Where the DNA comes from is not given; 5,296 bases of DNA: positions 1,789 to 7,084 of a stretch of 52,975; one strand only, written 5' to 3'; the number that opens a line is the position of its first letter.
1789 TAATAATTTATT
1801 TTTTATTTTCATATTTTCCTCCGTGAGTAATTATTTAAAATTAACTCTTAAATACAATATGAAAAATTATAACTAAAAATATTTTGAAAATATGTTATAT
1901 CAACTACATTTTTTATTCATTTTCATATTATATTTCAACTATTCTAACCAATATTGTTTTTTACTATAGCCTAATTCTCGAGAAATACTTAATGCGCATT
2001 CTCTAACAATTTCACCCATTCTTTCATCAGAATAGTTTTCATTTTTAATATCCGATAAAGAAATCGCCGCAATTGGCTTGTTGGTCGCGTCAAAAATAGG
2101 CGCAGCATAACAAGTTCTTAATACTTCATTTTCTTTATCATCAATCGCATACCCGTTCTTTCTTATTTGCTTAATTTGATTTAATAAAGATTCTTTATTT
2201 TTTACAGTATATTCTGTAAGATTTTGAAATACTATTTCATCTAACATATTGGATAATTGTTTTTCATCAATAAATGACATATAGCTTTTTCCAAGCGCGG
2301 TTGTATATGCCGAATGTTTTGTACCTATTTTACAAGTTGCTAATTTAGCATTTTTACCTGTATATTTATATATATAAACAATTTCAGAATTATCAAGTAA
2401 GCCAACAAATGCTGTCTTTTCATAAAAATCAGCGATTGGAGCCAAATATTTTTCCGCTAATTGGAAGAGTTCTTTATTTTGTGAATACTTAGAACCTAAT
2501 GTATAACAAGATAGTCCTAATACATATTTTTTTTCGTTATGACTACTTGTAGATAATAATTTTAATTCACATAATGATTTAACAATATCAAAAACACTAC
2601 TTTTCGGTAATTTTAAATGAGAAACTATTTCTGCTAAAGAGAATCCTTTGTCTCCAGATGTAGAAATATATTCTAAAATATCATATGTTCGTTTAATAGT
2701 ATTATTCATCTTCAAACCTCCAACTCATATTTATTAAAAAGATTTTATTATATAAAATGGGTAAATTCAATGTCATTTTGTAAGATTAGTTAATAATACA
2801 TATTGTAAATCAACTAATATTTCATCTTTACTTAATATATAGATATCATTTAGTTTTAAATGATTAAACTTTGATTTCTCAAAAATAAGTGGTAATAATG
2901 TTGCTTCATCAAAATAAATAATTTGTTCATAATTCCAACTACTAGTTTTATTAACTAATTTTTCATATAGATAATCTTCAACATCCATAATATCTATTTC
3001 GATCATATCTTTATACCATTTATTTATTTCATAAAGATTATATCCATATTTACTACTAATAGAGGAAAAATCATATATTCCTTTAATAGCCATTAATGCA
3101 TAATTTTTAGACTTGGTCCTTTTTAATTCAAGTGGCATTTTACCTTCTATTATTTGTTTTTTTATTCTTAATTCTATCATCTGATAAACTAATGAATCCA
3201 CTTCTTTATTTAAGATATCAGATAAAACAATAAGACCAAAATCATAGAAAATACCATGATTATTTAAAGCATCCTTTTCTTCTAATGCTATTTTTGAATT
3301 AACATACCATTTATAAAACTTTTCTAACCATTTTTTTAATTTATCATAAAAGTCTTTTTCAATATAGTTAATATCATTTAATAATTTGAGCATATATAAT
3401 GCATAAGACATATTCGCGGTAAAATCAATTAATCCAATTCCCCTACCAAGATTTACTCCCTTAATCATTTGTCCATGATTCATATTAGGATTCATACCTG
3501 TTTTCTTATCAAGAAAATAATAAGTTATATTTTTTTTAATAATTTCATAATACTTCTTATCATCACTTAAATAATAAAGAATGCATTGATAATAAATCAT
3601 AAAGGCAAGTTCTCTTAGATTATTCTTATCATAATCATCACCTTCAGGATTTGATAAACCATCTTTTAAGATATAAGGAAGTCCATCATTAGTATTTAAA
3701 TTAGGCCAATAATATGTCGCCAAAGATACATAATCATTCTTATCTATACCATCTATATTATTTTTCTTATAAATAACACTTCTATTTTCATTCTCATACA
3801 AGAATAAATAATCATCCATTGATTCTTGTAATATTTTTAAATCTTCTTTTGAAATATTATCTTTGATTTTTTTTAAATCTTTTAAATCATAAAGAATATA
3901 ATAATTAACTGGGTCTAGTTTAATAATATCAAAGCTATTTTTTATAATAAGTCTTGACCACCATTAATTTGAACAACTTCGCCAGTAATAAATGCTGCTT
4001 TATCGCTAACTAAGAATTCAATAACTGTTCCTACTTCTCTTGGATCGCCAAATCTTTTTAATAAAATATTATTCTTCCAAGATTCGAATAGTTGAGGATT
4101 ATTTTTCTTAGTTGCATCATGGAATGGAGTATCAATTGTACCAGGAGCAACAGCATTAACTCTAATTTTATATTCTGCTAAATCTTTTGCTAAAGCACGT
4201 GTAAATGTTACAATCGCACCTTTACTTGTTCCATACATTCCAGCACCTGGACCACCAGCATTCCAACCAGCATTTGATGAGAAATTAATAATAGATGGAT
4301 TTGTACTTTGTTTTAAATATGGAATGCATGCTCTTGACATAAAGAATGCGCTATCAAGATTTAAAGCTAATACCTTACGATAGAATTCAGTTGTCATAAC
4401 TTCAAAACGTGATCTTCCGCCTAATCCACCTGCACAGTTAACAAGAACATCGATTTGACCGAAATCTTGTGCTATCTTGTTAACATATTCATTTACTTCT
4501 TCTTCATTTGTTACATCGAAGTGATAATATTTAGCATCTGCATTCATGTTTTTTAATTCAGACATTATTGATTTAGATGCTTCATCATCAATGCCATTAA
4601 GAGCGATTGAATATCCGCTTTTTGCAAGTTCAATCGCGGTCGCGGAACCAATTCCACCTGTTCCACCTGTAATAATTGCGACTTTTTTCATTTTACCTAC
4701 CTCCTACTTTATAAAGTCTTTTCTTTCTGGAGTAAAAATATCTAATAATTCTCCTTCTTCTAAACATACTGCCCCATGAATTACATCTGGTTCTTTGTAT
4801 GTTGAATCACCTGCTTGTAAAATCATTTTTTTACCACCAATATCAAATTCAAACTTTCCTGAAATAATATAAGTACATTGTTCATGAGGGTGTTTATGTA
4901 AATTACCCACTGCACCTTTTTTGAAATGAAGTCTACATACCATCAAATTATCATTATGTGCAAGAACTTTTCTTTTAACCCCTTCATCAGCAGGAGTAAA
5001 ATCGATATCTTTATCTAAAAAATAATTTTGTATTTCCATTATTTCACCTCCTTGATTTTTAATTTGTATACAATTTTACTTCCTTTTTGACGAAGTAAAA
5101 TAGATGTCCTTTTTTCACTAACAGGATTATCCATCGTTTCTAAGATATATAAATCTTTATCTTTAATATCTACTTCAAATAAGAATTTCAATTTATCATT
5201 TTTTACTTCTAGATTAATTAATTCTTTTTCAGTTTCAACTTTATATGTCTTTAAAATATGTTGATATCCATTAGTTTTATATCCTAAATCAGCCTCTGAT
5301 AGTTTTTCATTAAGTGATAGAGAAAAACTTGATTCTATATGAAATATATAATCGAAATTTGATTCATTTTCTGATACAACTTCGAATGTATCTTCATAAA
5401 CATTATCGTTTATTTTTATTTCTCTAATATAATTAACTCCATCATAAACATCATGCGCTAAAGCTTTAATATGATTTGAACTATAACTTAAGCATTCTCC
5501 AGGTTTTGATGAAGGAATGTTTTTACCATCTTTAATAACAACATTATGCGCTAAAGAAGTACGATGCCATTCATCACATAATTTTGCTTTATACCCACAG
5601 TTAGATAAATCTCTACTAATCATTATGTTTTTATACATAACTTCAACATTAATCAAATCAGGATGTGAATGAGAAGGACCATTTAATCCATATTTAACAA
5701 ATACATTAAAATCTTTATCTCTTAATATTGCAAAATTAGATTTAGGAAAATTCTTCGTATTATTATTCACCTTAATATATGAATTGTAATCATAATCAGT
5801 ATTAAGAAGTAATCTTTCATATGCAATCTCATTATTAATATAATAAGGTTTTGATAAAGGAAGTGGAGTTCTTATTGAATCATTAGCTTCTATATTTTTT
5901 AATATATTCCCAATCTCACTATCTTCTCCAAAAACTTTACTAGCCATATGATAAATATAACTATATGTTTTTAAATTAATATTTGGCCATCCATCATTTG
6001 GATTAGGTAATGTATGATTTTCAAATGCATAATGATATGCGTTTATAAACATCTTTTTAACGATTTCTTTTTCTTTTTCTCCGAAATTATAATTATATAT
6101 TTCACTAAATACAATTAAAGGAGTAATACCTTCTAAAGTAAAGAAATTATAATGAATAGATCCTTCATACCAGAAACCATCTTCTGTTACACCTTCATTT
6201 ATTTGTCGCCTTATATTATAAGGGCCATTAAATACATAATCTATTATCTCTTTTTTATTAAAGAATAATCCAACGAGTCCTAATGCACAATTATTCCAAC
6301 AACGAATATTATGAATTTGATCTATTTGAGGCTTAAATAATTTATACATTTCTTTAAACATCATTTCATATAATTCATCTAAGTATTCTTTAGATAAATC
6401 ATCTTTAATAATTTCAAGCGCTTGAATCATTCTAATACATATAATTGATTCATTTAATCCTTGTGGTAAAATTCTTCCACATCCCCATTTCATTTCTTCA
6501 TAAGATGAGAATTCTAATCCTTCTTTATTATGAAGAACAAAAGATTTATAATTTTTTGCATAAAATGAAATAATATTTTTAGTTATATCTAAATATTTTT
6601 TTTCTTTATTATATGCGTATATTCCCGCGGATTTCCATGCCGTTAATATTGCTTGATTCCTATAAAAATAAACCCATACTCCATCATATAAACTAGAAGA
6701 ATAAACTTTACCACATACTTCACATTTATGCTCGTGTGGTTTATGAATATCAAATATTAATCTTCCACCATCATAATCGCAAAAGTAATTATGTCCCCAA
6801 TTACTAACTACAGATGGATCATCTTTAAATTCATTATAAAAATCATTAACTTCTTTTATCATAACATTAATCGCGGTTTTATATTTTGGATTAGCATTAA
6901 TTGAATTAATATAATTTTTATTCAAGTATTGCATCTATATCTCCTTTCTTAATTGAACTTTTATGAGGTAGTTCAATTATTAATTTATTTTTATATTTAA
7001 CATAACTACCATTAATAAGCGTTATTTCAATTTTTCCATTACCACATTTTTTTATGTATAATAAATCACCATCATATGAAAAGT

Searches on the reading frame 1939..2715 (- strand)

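Call 56: search_protein_families(library=pfam, proteins=[window:1939-2715:-], max_evalue=0.000001)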
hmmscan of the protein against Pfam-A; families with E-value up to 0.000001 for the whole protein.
window:1939-2715:- (258 aa): 1 family
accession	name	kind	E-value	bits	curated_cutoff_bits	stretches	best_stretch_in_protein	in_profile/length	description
PF01614.24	IclR_C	-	1e-36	126.6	24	1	77-246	3-174/174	Bacterial transcriptional regulator IclR C-terminal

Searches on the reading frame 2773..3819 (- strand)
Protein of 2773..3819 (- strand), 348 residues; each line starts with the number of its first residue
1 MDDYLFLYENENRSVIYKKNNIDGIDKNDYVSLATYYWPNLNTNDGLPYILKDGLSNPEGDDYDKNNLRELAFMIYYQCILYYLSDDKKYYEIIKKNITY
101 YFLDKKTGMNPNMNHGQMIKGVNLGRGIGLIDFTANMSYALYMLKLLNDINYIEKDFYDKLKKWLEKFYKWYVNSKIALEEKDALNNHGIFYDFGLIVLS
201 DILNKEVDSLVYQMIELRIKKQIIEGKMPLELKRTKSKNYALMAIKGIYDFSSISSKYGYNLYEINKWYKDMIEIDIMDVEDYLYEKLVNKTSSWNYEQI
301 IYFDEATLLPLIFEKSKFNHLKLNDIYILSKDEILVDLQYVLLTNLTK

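Call 56: search_protein_families(library=pfam, proteins=[window:2773-3819:-], max_evalue=0.000001)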
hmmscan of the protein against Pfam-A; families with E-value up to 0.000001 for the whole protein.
window:2773-3819:- (348 aa): 1 family
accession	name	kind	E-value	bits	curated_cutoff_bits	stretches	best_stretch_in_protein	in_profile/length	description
PF05426.18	Alginate_lyase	-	2.5e-39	135.8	22.2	1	26-265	14-251/275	Alginate lyase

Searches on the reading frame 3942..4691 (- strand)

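Call 56: search_protein_families(library=pfam, proteins=[window:3942-4691:-], max_evalue=0.000001)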
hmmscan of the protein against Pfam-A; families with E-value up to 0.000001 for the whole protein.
window:3942-4691:- (249 aa): 5 families
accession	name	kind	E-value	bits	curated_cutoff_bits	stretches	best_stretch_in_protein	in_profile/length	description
PF13561.12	adh_short_C2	-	3.5e-60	203.9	27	1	12-245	6-234/236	Enoyl-(Acyl carrier protein) reductase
PF00106.31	adh_short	-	1.3e-53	181.8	26.6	1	3-196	1-192/195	short chain dehydrogenase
PF08659.16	KR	-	1.4e-14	54.8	22.6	1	6-158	4-154/180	KR domain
PF01370.27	Epimerase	-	2.6e-07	30.8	20.9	1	6-112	2-96/240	NAD dependent epimerase/dehydratase family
PF23441.1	SDR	-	8.1e-07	29.1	27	0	6-248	11-257/258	SDR-like rossmann domain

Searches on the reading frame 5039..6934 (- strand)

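Call 56: search_protein_families(library=pfam, proteins=[window:5039-6934:-], max_evalue=0.000001)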
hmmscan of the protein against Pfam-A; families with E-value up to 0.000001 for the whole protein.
window:5039-6934:- (631 aa): 1 family
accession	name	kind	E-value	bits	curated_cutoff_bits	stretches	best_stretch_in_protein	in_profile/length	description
PF07940.18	Hepar_II_III_C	-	3.8e-09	36.9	24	1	391-543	4-175/237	Heparinase II/III-like, C-terminal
